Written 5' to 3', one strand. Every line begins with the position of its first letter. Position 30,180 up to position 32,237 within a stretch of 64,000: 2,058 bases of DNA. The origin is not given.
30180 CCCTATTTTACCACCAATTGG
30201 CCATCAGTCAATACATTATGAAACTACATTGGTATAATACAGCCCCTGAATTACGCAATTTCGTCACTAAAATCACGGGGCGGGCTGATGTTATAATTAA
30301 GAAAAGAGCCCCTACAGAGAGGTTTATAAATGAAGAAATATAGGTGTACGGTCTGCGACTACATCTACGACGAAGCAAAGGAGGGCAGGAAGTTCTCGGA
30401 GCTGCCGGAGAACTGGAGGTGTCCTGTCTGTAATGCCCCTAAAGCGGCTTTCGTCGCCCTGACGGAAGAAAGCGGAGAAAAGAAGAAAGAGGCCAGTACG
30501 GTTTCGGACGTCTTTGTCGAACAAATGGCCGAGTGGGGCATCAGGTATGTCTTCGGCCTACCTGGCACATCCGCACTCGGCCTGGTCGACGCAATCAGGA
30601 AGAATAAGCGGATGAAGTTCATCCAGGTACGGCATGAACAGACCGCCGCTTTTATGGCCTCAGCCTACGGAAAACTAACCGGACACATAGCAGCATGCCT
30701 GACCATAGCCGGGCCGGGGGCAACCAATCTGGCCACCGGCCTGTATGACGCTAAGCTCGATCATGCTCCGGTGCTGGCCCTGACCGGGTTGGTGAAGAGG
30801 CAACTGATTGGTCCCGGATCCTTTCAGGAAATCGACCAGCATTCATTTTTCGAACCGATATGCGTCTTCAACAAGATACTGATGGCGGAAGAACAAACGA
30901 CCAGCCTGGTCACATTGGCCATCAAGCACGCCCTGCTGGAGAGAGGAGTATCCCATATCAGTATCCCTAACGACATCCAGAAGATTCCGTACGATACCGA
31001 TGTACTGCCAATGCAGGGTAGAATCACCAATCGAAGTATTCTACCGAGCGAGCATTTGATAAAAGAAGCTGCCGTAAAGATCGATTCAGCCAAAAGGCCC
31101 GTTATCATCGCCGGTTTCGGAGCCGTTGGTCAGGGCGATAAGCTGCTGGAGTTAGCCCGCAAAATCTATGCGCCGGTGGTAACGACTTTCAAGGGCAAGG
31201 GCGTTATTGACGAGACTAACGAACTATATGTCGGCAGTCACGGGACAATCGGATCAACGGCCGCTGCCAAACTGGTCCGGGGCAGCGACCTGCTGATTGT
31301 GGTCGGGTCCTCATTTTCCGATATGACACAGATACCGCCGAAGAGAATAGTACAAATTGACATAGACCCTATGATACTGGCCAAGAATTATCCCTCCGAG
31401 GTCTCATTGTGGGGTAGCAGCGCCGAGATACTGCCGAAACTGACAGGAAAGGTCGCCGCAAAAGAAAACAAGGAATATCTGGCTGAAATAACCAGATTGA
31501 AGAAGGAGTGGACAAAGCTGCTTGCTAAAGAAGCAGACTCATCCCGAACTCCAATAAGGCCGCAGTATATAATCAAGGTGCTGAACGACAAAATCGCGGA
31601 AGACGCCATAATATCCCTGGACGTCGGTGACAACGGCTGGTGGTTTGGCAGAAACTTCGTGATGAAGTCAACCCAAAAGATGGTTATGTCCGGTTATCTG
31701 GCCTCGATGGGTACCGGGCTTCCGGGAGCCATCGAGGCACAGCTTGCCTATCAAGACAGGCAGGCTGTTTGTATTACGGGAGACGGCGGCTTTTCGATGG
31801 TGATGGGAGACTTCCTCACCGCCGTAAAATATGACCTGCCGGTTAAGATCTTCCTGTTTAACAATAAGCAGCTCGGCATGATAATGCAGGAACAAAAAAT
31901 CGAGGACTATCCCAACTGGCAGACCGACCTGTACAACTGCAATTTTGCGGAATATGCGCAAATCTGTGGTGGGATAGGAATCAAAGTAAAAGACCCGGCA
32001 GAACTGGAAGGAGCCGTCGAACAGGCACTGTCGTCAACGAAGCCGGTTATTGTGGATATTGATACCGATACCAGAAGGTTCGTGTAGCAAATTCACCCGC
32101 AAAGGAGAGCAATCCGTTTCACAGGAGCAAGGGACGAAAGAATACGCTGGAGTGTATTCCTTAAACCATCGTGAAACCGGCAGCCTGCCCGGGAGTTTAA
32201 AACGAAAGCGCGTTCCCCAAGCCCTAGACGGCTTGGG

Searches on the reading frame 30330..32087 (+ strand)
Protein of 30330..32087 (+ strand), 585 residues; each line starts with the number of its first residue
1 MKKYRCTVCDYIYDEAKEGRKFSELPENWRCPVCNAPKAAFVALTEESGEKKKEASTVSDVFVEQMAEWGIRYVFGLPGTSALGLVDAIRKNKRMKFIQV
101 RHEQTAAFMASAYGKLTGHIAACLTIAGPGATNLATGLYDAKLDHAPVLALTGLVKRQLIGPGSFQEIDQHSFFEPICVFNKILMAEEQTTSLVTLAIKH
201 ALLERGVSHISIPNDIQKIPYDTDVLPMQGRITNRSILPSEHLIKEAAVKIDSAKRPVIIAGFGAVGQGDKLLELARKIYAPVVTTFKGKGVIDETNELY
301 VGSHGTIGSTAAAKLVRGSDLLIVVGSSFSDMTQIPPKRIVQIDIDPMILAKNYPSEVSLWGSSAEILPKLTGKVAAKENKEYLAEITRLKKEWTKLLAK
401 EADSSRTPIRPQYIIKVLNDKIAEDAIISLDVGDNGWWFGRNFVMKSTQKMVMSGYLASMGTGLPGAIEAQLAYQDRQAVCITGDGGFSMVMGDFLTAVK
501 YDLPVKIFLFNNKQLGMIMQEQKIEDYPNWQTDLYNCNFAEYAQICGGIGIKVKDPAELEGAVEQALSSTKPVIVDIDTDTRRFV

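Call 9: search_protein_families(library=pfam, proteins=[window:30330-32087:+], max_evalue=0.00001)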
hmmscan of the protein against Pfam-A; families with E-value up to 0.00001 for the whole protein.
window:30330-32087:+ (585 aa): 4 families
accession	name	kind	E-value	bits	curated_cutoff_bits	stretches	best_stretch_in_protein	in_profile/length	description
PF02776.23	TPP_enzyme_N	-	1.9e-37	128.1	26.8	1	57-172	2-118/119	Thiamine pyrophosphate enzyme, N-terminal TPP binding domain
PF02775.26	TPP_enzyme_C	-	1.5e-36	125.9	21.9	1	431-577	1-151/151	Thiamine pyrophosphate enzyme, C-terminal TPP binding domain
PF00205.28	TPP_enzyme_M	-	1.3e-34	119.3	30.4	1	244-371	1-137/137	Thiamine pyrophosphate enzyme, central domain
PF00301.25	Rubredoxin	-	2.7e-10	40.5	23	1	3-41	1-47/47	Rubredoxin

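Call 10: search_protein_families(library=ncbifam, proteins=[window:30330-32087:+], max_evalue=0.00001)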
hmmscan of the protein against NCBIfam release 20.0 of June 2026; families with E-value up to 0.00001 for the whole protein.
window:30330-32087:+ (585 aa): 52 families (the best 25 are shown)
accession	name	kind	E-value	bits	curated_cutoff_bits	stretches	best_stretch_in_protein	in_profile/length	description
NF006377.0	PRK08611.1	equivalog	1.2e-155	519.3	742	1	57-580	5-530/576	pyruvate oxidase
NF005040.0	PRK06457.1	equivalog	4.2e-125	418.2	788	1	56-581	2-520/549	pyruvate dehydrogenase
NF005114.0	PRK06546.1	equivalog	2.2e-119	399.6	893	1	56-582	3-532/578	pyruvate dehydrogenase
NF006129.0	PRK08273.1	equivalog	3.3e-115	385.5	724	1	56-581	3-547/598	thiamine pyrophosphate-requiring protein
TIGR02720.1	pyruv_oxi_spxB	equivalog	4e-114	382.1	637.85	1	60-578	3-530/575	pyruvate oxidase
NF006591.0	PRK09124.1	equivalog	5e-113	378.4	792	1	56-582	3-532/574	ubiquinone-dependent pyruvate dehydrogenase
NF006187.0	PRK08322.1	equivalog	2.2e-110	369.7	509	1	57-580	3-529/548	acetolactate synthase large subunit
TIGR00118.1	acolac_lg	equivalog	2.3e-107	359.8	538.35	1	59-581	4-536/557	biosynthetic-type acetolactate synthase large subunit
NF004919.0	PRK06276.1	equivalog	5.4e-104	348.6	866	1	60-582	5-541/582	acetolactate synthase large subunit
NF004710.0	PRK06048.1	equivalog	2.3e-100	336.6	976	1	54-581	6-539/561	acetolactate synthase large subunit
NF006016.1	PRK08155.1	equivalog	2.7e-90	303.4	870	1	57-583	4-536/554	acetolactate synthase large subunit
NF006378.0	PRK08617.1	equivalog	2.9e-90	303.2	510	1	52-580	4-539/556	acetolactate synthase AlsS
NF006052.0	PRK08199.1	subfamily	4.7e-90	302.5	539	1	52-582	4-540/559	thiamine pyrophosphate protein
NF006122.0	PRK08266.1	subfamily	1.4e-88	297.7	571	1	55-580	3-525/543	hypothetical protein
NF006524.0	PRK08978.1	equivalog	1.4e-87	294.3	738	1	60-582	5-527/548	acetolactate synthase 2 catalytic subunit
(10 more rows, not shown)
